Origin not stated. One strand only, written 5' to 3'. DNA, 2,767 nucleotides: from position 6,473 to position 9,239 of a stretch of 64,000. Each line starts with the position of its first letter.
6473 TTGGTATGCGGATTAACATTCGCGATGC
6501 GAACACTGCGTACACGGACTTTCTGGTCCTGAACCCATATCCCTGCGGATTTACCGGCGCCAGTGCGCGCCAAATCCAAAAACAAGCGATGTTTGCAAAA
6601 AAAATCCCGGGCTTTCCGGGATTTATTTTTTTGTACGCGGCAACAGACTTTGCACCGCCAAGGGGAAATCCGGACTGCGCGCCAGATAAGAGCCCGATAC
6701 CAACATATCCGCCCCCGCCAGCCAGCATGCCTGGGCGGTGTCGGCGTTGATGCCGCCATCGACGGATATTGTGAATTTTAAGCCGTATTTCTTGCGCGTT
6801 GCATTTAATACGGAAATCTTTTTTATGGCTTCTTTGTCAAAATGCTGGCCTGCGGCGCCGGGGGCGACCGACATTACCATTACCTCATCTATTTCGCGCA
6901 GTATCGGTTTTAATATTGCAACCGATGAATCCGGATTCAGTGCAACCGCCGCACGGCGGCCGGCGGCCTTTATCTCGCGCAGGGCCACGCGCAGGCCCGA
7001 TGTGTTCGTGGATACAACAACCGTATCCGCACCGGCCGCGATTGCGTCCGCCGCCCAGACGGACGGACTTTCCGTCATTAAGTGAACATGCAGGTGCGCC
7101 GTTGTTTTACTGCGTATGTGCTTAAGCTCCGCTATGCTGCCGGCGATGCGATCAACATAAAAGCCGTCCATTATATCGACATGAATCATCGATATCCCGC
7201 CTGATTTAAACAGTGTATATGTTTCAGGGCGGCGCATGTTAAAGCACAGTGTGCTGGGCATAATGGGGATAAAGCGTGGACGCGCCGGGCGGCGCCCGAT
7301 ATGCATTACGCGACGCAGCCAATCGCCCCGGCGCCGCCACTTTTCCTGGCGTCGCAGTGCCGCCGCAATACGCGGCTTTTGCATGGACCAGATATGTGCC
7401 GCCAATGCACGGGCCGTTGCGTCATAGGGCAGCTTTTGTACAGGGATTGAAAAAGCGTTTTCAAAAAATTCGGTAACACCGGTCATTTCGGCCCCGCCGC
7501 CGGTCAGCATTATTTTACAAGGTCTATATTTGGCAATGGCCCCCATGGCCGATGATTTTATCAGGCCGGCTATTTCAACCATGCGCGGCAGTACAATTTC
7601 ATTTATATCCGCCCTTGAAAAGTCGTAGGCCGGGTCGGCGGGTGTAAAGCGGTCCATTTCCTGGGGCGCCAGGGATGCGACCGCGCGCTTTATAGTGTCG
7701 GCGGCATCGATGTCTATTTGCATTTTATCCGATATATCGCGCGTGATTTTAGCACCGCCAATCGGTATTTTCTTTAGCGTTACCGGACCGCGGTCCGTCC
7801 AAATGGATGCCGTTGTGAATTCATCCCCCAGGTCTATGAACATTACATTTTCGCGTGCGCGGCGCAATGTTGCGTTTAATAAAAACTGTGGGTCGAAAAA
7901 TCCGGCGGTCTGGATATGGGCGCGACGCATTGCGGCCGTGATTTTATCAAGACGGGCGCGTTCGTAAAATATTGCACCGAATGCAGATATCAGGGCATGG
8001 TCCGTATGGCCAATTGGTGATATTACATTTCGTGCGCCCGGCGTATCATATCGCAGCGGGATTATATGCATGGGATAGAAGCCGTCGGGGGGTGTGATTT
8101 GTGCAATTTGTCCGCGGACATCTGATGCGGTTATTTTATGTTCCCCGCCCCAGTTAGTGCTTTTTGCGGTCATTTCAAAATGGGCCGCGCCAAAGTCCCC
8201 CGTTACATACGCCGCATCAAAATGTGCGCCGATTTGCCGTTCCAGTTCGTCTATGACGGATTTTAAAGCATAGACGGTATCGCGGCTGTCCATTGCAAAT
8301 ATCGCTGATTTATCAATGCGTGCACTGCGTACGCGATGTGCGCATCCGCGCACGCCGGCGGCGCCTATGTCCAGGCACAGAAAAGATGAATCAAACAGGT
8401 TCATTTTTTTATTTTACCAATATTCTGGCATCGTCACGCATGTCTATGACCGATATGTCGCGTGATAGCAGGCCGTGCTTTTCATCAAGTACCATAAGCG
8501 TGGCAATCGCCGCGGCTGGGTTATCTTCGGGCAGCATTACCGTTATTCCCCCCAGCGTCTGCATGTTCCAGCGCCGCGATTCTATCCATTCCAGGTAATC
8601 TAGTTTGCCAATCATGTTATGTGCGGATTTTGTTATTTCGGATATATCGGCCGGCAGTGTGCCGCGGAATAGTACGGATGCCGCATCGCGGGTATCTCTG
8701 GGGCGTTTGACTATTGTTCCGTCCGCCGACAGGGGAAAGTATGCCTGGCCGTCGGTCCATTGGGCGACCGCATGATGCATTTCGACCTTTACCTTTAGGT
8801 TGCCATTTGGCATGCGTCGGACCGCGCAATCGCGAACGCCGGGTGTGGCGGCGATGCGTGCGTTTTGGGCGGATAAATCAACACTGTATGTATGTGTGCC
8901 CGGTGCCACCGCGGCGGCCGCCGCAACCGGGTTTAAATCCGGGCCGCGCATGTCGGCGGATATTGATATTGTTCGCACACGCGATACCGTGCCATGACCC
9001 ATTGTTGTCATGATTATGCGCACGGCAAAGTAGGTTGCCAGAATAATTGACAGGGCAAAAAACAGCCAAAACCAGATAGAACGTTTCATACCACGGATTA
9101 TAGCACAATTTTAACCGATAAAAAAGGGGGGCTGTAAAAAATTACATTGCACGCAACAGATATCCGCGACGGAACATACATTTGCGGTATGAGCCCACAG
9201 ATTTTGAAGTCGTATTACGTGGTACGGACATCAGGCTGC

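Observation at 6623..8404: FtsA and ribulose-phosphate 3-epimerase encoded as one uninterrupted 593-aa reading frame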

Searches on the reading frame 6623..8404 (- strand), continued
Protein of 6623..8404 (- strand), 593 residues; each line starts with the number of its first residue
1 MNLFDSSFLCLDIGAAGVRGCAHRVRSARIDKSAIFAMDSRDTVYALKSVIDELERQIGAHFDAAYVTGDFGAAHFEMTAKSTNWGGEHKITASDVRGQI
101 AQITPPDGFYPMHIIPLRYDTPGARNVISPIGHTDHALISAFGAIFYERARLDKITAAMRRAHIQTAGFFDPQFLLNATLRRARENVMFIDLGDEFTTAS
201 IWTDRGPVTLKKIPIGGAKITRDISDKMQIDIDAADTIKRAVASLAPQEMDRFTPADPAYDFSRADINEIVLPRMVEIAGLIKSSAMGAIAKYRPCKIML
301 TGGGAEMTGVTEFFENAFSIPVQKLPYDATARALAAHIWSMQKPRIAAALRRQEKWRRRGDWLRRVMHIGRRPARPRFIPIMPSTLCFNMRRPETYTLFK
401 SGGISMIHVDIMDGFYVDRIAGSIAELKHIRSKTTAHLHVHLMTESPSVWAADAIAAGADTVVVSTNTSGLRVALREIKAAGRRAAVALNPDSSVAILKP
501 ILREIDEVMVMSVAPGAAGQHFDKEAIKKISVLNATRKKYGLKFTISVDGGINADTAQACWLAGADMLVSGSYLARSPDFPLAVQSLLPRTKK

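Call 41: find_encoding_contigs(protein=P0148, flank=6000, max_places=2)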
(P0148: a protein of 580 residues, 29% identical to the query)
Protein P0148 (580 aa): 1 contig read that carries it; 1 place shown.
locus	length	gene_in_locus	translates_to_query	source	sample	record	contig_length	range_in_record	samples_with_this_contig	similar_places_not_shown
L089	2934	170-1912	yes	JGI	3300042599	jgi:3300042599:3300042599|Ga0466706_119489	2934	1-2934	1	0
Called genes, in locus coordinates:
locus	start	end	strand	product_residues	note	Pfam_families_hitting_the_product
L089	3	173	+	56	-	?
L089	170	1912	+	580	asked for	PF14450:FtsA (weak), PF00834:Ribul_P_3_epim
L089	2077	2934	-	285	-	?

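Call 48: find_encoding_contigs(protein=P0138, flank=6000, max_places=3)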
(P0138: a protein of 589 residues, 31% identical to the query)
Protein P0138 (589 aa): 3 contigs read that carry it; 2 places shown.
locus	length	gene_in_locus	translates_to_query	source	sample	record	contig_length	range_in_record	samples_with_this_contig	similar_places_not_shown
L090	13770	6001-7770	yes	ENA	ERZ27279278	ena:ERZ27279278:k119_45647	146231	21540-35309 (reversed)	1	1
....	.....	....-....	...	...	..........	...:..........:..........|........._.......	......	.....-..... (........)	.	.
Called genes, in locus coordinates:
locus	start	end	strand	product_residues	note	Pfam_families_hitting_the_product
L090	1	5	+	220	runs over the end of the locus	PF03167:UDG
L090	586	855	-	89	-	-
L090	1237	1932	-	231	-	PF02463:SMC_N, PF00005:ABC_tran, PF13304:AAA_21 (faint)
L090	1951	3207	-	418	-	PF12704:MacB_PCD, PF02687:FtsX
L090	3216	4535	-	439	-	-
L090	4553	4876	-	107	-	-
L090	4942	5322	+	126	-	-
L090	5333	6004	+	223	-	PF03799:FtsQ_DivIB_C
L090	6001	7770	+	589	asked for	PF00834:Ribul_P_3_epim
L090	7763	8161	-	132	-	PF02367:TsaE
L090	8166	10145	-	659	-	PF00270:DEAD (weak), PF04851:ResIII, PF17757:UvrB_inter, PF27431:UvrB_3rd, PF00271:Helicase_C, PF12344:UvrB, PF02151:UVR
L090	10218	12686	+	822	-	PF05170:AsmA (faint)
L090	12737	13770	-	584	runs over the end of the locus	PF01336:tRNA_anti-codon, PF00152:tRNA-synt_2, PF02938:GAD (weak)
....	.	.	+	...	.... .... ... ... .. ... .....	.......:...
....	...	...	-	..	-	-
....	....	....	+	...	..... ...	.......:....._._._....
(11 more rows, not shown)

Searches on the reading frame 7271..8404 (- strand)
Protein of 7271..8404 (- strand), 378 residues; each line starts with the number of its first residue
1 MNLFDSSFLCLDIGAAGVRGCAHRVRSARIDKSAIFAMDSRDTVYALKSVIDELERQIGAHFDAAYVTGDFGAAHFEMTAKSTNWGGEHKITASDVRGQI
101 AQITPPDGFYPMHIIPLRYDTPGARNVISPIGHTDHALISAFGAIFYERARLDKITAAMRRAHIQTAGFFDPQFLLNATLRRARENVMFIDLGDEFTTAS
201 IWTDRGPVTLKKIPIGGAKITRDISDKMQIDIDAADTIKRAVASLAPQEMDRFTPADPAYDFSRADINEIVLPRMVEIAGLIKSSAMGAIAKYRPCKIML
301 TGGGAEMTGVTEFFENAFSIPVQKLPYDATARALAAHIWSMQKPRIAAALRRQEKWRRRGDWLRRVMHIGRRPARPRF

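Call 25: search_solved_structures(query=window:7271-8404:-, max_evalue=0.001, show_alignments=2)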
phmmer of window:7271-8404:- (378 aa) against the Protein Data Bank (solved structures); distinct sequences matched with E-value up to 0.001: 3.
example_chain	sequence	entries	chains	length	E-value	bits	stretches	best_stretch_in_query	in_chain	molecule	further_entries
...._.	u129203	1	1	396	4.9e-05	25.9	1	31-322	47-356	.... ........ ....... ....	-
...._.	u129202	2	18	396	7.2e-05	25.4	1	43-322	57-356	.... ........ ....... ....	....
7yyl_E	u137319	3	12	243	0.00057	22.4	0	276-337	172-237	Putative CoA-substrate-specific enzyme activase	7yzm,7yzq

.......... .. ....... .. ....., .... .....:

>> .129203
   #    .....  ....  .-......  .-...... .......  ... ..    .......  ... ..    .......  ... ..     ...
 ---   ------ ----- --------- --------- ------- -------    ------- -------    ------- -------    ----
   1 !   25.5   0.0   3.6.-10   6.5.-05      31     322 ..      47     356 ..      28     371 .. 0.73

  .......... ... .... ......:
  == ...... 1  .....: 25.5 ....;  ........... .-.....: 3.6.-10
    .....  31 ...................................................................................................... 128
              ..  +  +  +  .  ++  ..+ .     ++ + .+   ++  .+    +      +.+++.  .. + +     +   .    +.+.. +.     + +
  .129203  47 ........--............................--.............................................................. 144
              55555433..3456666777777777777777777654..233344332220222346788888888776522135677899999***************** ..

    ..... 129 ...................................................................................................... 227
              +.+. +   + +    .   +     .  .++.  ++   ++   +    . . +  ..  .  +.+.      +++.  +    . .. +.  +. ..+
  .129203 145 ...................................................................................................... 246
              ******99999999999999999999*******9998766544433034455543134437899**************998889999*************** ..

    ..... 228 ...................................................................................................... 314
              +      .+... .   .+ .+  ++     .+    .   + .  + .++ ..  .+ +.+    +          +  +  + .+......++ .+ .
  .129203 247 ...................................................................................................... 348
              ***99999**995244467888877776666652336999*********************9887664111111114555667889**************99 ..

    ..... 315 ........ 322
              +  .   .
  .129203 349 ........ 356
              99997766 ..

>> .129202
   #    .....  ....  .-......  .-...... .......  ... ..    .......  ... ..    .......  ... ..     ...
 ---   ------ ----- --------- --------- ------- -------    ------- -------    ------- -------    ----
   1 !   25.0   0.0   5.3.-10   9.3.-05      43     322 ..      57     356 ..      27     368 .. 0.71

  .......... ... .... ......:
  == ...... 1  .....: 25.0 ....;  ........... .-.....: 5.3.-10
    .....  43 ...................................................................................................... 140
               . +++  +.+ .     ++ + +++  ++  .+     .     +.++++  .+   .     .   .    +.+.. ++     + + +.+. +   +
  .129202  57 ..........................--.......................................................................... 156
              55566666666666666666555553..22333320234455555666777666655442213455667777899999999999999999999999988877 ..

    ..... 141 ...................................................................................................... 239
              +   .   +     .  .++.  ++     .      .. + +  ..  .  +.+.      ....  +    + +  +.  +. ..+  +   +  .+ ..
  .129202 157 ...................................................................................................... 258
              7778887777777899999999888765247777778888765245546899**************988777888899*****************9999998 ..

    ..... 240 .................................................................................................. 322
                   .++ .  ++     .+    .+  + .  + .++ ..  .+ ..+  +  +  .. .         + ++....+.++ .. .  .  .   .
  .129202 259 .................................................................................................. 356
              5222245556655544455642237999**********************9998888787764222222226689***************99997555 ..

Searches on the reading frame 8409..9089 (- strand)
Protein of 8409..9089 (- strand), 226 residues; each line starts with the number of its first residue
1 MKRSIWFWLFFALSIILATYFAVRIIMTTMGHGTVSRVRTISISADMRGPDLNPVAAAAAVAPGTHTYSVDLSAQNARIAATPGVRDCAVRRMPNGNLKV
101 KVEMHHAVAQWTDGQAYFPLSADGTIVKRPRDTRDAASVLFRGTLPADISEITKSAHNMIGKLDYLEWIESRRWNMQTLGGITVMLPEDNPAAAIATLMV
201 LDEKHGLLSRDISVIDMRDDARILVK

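Call 3: search_protein_families(library=pfam, proteins=[window:8409-9089:-], max_evalue=0.01)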
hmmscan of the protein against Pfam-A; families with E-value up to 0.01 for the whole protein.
window:8409-9089:- (226 aa): 2 families
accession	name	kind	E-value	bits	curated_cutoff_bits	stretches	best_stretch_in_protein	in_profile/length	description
PF03799.20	FtsQ_DivIB_C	-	6.8e-08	33.8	21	1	109-218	1-114/114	Cell division protein FtsQ/DivIB, C-terminal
PF08478.15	POTRA_1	-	0.0096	16.6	23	0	37-103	2-67/69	POTRA domain, FtsQ-type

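Call 4: search_protein_families(library=ncbifam, proteins=[window:8409-9089:-], max_evalue=0.01)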
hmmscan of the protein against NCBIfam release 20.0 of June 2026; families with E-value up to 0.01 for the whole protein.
window:8409-9089:- (226 aa): 0 families
